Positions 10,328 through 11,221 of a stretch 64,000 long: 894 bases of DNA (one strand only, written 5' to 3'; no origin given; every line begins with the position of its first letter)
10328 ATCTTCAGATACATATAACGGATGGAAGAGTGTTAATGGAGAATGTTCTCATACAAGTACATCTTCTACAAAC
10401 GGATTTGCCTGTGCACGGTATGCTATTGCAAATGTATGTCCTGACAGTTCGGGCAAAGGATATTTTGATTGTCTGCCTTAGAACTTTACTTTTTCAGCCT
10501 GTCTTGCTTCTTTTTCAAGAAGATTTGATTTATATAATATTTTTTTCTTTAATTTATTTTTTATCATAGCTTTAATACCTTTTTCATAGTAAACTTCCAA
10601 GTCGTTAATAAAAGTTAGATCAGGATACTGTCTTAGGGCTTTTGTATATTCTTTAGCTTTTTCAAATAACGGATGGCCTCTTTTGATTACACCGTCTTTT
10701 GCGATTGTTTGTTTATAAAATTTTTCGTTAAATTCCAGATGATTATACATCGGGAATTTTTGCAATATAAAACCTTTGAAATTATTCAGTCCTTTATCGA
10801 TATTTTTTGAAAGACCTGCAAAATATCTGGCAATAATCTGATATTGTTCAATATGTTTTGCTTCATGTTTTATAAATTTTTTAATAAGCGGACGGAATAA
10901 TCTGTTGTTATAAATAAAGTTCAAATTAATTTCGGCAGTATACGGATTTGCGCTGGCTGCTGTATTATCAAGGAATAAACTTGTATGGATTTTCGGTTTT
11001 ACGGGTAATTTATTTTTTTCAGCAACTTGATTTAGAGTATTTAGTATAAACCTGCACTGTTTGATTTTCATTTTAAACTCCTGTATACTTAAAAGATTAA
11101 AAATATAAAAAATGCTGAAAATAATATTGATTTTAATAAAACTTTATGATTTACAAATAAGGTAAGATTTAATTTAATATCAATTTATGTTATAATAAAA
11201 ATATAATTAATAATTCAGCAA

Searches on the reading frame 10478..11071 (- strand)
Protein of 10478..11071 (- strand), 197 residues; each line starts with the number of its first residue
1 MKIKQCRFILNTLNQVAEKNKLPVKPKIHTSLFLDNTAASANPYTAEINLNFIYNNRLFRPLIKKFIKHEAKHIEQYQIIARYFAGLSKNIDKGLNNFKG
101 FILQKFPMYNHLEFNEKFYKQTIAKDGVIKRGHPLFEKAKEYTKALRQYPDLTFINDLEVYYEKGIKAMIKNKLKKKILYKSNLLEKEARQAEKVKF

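Call 27: find_encoding_contigs(protein=window:10478-11071:-, flank=10000, max_places=10)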
Protein window:10478-11071:- (197 aa): 4 contigs read that carry it; 3 places shown.
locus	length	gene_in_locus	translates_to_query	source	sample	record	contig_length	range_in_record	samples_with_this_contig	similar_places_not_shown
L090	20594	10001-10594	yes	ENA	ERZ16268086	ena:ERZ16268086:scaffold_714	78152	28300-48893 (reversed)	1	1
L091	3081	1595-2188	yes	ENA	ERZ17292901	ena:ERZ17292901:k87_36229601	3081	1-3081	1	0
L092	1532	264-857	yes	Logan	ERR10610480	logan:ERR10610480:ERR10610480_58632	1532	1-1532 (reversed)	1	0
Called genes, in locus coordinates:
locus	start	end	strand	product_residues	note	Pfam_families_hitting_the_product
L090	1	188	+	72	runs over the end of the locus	PF12844:HTH_19 (weak), PF13560:HTH_31, PF13443:HTH_26 (weak), PF01381:HTH_3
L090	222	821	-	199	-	PF02786:CPSase_L_D2, PF02785:Biotin_carb_C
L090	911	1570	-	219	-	PF00289:Biotin_carb_N, PF02786:CPSase_L_D2, PF02222:ATP-grasp (weak)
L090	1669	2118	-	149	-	PF25984:BSH_YknX (faint), PF00364:Biotin_lipoyl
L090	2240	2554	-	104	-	PF01132:EFP, PF09285:Elong-fact-P_C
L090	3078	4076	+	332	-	PF16745:RsgA_N, PF00071:Ras (faint), PF03193:RsgA_GTPase, PF02421:FeoB_N (faint), PF01926:MMR_HSR1 (weak)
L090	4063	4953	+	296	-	PF00348:polyprenyl_synt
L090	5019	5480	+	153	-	PF02681:DUF212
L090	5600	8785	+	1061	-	PF08455:SNF2_assoc (weak), PF04851:ResIII, PF00176:SNF2-rel_dom, PF00270:DEAD, PF00271:Helicase_C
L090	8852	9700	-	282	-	-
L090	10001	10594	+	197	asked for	-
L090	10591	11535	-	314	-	PF07963:N_methyl (faint)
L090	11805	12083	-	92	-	PF00216:Bac_DNA_binding, PF18291:HU-HIG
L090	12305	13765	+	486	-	PF13506:Glyco_transf_21, PF00535:Glycos_transf_2, PF10111:Glyco_tranf_2_2, PF13641:Glyco_tranf_2_3, PF13632:Glyco_trans_2_3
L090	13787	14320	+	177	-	PF00156:Pribosyltran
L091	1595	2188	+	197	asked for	-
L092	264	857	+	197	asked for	-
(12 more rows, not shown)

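Call 41: search_protein_families(library=pfam, proteins=[window:10478-11071:-], max_evalue=0.01)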
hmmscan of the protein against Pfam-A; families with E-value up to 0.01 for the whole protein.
window:10478-11071:- (197 aa): 1 family
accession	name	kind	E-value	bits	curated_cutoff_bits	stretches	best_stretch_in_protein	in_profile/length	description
PF00318.25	Ribosomal_S2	-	0.005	16.6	26.1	1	63-158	68-158/216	Ribosomal protein S2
